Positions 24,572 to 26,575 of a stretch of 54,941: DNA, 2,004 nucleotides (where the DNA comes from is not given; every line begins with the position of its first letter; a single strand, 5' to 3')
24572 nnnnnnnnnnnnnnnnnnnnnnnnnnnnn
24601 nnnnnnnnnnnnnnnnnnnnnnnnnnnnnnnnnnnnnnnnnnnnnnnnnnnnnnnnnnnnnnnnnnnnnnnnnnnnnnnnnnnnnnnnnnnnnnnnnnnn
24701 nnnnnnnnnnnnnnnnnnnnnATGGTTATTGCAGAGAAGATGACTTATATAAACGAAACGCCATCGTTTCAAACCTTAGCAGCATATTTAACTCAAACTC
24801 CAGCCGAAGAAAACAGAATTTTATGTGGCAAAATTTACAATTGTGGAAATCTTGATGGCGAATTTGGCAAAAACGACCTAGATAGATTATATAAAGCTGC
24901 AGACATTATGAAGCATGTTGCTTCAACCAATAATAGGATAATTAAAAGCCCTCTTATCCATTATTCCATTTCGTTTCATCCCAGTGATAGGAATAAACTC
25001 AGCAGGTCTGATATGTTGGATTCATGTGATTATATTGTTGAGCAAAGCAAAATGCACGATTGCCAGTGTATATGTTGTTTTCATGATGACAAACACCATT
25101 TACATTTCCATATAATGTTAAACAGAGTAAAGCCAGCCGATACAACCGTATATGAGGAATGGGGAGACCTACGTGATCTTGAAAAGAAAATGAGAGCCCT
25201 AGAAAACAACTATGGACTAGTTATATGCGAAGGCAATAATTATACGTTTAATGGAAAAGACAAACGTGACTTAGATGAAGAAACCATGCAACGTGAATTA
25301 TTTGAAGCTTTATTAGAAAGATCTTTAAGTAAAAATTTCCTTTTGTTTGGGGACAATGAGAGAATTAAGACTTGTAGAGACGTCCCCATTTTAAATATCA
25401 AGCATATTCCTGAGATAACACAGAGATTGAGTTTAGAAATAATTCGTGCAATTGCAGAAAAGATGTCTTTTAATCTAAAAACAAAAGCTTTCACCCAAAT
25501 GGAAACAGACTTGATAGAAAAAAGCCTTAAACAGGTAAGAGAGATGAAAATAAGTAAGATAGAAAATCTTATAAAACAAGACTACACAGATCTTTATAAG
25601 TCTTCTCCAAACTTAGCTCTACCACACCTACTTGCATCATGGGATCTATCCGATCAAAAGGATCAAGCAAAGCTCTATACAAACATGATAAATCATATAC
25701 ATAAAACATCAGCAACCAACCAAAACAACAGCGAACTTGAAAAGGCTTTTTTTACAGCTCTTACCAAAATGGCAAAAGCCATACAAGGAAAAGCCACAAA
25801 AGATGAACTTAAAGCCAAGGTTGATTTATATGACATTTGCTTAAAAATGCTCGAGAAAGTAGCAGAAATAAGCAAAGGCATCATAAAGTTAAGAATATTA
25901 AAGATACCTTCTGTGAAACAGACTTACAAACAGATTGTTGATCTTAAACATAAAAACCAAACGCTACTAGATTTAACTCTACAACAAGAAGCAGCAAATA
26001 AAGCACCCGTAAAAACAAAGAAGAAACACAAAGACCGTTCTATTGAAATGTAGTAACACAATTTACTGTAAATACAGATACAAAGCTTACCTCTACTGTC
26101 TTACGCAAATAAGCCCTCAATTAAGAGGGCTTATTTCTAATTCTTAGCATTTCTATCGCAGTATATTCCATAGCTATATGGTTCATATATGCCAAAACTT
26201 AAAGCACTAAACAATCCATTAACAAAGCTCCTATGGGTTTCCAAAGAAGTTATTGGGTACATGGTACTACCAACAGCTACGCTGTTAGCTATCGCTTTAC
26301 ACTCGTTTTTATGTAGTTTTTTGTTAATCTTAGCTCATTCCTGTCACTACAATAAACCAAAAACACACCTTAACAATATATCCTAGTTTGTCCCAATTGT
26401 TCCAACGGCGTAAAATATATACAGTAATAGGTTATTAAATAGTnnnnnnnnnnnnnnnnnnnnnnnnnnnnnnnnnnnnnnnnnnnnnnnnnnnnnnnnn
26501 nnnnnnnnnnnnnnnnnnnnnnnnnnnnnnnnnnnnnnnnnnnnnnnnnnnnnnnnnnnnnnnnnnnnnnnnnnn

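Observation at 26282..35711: Type IV (DUF262/DUF1524) plus complete type I R-M enclosed by ~130-bp inverted repeats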

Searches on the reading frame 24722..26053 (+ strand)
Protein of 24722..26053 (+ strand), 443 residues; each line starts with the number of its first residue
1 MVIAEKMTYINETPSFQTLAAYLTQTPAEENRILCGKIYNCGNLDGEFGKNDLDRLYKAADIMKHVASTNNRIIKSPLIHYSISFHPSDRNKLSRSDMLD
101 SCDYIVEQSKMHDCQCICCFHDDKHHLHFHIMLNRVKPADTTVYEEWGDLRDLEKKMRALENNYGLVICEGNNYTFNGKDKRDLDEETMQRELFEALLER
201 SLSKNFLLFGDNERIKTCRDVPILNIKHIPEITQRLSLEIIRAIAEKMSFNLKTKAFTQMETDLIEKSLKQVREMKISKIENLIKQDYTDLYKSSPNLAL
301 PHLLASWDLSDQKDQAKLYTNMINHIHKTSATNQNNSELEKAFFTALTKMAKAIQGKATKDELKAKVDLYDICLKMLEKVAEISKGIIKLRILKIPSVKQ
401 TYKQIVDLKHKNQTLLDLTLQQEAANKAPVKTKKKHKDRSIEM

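Call 10: search_protein_families(library=pfam, proteins=[window:24722-26053:+])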
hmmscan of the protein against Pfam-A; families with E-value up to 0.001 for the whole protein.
window:24722-26053:+ (443 aa): 1 family
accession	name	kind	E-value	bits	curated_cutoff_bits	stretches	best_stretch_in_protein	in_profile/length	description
PF03432.20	Relaxase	-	2.9e-20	73.3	24.6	1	54-166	21-132/132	MobA/VirD2-like, nuclease domain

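Call 17: find_encoding_contigs(protein=window:24722-26053:+, flank=10000, max_places=10)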
Protein window:24722-26053:+ (443 aa): 1 contig read that carries it; 1 place shown.
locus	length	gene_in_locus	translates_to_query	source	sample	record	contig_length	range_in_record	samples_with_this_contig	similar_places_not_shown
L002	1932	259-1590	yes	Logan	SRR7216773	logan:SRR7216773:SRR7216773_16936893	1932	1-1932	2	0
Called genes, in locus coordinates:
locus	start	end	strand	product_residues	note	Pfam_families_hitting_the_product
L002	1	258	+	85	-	?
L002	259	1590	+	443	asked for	PF03432:Relaxase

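Call 32: find_homologous_proteins(query=window:24722-26053:+, max_evalue=1e-20)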
Query window:24722-26053:+ (443 aa): 2 proteins with E <= 1e-20 among 4443 candidates.
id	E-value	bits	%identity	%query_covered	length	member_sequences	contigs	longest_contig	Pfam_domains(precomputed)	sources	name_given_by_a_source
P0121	1.7e-292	987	100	100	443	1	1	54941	PF03432.21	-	-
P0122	1.1e-113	399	45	100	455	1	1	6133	PF03432.21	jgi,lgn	-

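Call 35: find_encoding_contigs(protein=P0122, flank=10000, max_places=6)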
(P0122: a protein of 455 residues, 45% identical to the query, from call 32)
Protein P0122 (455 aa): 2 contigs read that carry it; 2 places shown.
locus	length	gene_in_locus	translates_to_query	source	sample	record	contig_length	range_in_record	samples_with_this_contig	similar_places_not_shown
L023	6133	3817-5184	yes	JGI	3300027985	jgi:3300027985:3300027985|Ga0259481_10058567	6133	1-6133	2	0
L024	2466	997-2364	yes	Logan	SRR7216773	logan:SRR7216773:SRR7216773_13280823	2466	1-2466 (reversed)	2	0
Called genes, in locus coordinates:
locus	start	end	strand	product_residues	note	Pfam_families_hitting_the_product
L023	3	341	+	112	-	?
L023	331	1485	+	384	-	PF13356:Arm-DNA-bind_3, PF00589:Phage_integrase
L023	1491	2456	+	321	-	-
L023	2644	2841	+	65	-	PF12728:HTH_17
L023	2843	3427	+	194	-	-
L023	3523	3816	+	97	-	PF21983:NikA-like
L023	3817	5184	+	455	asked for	PF03432:Relaxase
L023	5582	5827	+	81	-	-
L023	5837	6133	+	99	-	?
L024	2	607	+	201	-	?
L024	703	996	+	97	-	PF21983:NikA-like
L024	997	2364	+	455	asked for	PF03432:Relaxase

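Call 60: search_dna_similar(query=window:24722-26053:+, collection=plasmids, mode=protein, max_evalue=0.00001, max_rows=25)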
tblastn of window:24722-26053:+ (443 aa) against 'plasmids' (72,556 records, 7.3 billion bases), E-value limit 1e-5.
Records with a match: 60; places in all: 61; records where one place covers at least 80% of the query: 0.
Best place of each record, by identity: <60% 60.
By first word of the organism name: Escherichia 29; Pantoea 8; Klebsiella 5; Salmonella 4; Erwinia 3; Sphingobium 2; Planctomycetes 2; Pseudomonas 1; Sedimenticola 1; Zophobihabitans 1; and 4 more.
By predicted mobility (MOB-suite, as given by PLSDB): conjugative 46; non-mobilizable 10; mobilizable 4.
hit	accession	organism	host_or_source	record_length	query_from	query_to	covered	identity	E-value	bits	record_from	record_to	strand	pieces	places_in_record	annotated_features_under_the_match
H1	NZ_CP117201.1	Pantoea sp. SS70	Solanum tuberosum L.,cell culture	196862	4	225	50%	25.5%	7e-6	56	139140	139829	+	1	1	traI: TraI/MobA(P) family conjugative relaxase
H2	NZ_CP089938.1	Erwinia tracheiphila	Cucumis melo,cell culture,Infected ...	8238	10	215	47%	24.9%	7e-6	56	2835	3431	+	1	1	relaxase/mobilization nuclease domain-containing protein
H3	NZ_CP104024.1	Erwinia amylovora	Pyrus sinkiangensis,whole ...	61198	13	194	41%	27.9%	8e-7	59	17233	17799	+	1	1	traI: TraI/MobA(P) family conjugative relaxase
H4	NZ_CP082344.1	Pantoea dispersa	Canis lupus familiaris,Skin swab,Paw ...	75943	13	194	41%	27.5%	5e-6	57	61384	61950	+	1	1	traI: TraI/MobA(P) family conjugative relaxase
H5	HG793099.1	Erwinia amylovora LA637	-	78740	13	194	41%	27.0%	8e-7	59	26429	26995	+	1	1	mobA: putative relaxase/mobilization protein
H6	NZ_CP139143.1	Pseudomonas sp. HR96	single cell,Flower of Prunus persica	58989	9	171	37%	30.1%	7e-11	72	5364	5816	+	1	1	traI: TraI/MobA(P) family conjugative relaxase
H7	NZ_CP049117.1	Pantoea stewartii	Dracaena sanderiana,cell ...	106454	2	172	39%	27.4%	2e-7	61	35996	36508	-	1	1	traI: TraI/MobA(P) family conjugative relaxase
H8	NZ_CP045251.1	Pantoea sp. JZ2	Tribulus terrestris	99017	2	172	39%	27.4%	2e-7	61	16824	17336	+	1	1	traI: TraI/MobA(P) family conjugative relaxase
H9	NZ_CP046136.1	Pantoea sp. RSPAM1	Oryza sativa,Whole organism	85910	2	172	39%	27.4%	2e-7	61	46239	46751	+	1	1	traI: TraI/MobA(P) family conjugative relaxase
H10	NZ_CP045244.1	Pantoea sp. JZ29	Euphorbia granulata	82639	2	172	39%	27.4%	3e-7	61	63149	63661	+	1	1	traI: TraI/MobA(P) family conjugative relaxase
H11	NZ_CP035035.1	Pantoea ananatis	tissue sample,sugarcane root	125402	2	172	39%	26.9%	6e-6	56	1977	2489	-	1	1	traI: TraI/MobA(P) family conjugative relaxase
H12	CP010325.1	Pantoea sp. PSNIH1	shelf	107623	13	172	36%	27.4%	9e-6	56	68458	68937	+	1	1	mobilization protein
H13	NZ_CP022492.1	Salmonella enterica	-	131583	23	178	35%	28.0%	8e-7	59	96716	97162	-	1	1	traI: TraI/MobA(P) family conjugative relaxase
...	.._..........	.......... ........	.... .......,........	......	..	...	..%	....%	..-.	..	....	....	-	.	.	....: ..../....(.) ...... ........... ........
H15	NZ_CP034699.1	Salmonella enterica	Meat retail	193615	16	179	37%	26.3%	9e-7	59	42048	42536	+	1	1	traI: TraI/MobA(P) family conjugative relaxase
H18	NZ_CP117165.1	Sphingobium sp. AntQ-1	Genomic DNA,PAH-contaminated soil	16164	5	170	37%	24.7%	8e-10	69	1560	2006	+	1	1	relaxase/mobilization nuclease domain-containing protein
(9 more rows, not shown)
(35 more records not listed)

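Call 65: search_protein_families(library=ncbifam, proteins=[window:24722-26053:+], max_evalue=0.01)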
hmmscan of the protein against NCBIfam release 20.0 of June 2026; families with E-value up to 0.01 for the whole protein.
window:24722-26053:+ (443 aa): 1 family
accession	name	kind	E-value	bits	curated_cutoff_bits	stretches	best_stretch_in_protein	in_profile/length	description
NF041893.1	TraI_MobP_relax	equivalog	5.1e-26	91.7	250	1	13-173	13-164/502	TraI/MobA(P) family conjugative relaxase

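Call 66: search_solved_structures(query=window:24722-26053:+, max_evalue=1, show_alignments=2)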
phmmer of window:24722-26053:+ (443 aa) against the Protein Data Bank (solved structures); distinct sequences matched with E-value up to 1: 2.
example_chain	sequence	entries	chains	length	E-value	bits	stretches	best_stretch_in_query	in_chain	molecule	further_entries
2cok_A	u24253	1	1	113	0.051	15.8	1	241-309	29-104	Poly [ADP-ribose] polymerase-1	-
7scy_K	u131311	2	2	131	0.3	13.3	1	240-309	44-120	Poly [ADP-ribose] polymerase 1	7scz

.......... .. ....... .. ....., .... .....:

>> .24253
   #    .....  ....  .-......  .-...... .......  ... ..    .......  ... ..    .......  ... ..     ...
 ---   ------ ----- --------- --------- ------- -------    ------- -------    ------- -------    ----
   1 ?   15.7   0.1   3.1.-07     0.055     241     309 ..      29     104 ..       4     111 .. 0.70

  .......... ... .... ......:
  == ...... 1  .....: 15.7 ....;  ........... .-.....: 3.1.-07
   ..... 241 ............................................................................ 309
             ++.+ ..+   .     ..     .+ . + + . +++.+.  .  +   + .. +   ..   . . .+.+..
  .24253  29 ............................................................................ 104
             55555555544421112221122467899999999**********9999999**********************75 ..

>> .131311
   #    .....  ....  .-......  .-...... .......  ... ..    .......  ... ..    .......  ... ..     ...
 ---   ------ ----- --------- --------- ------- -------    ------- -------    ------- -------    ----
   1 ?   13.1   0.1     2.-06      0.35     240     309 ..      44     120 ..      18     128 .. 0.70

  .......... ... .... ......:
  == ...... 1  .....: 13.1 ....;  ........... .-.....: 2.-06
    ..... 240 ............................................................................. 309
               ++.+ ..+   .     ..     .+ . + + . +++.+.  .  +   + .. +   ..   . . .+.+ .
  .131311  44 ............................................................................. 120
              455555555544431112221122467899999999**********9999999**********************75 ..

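Call 85: get_annotated_region(hit=H6, flank=2500)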
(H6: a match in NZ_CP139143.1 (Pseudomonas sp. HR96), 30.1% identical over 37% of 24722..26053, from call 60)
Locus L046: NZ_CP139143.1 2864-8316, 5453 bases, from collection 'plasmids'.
description: Pseudomonas sp. HR96 plasmid unnamed1, complete sequence
organism: Pseudomonas sp. HR96 (NCBI taxid 1027966)
taxonomy: Bacteria; Pseudomonadota; Gammaproteobacteria; Pseudomonadales; Pseudomonadaceae; Pseudomonas; Pseudomonas sp. HR96
host: -; source: single cell,Flower of Prunus persica; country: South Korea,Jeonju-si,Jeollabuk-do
typing (MOB-suite, as given by PLSDB): non-mobilizable; mating-pair formation MPF_I
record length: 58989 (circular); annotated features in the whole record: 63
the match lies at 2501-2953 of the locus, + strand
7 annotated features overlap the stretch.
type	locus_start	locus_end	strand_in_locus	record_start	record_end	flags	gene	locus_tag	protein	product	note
CDS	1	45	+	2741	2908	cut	-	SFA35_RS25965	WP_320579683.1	hypothetical protein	-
CDS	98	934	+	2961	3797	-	-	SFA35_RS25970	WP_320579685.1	DUF932 domain-containing protein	-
CDS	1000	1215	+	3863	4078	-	-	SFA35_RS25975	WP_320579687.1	hypothetical protein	-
CDS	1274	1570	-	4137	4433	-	-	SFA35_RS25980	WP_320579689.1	mobilization protein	-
CDS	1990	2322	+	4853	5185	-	mobA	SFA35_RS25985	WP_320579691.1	plasmid mobilization protein MobA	GO:0006355 - regulation of DNA-templated transcription [Evidence IEA]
CDS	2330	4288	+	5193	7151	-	traI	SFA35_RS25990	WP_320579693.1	TraI/MobA(P) family conjugative relaxase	-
CDS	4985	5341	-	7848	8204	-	-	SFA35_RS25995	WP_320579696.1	helix-turn-helix transcriptional regulator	-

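Call 86: get_annotated_region(hit=H18, flank=2500)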
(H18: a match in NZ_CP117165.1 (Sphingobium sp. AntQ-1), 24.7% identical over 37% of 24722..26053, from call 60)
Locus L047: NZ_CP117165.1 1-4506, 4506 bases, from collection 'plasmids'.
description: Sphingobium sp. AntQ-1 plasmid pl6, complete sequence
organism: Sphingobium sp. AntQ-1 (NCBI taxid 2930091)
taxonomy: Bacteria; Pseudomonadota; Alphaproteobacteria; Sphingomonadales; Sphingomonadaceae; Sphingobium; Sphingobium sp. AntQ-1
host: -; source: Genomic DNA,PAH-contaminated soil; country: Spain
typing (MOB-suite, as given by PLSDB): non-mobilizable
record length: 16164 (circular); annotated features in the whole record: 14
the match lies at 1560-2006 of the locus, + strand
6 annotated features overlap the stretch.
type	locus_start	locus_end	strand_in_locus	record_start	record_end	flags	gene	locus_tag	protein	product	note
CDS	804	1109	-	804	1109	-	-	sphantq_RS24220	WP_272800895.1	hypothetical protein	-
CDS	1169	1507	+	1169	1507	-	mobC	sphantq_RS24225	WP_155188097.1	plasmid mobilization relaxosome protein MobC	-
CDS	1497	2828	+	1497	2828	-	-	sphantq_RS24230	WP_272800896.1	relaxase/mobilization nuclease domain-containing protein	-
CDS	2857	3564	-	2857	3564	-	-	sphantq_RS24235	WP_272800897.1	hypothetical protein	-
CDS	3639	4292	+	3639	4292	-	parA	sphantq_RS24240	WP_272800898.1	ParA family partition ATPase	-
CDS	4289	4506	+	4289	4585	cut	-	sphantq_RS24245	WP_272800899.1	ribbon-helix-helix domain-containing protein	-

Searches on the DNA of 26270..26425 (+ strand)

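Call 14: search_dna_similar(query=window:26270-26425:+, collection=plasmids, mode=distant, max_evalue=0.01)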
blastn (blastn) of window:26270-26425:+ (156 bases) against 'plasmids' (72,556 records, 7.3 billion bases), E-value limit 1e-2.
No match.

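Call 15: search_dna_similar(query=window:26270-26425:+, collection=phages, mode=distant, max_evalue=0.01)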
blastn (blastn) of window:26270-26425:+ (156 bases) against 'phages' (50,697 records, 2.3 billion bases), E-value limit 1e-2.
No match.
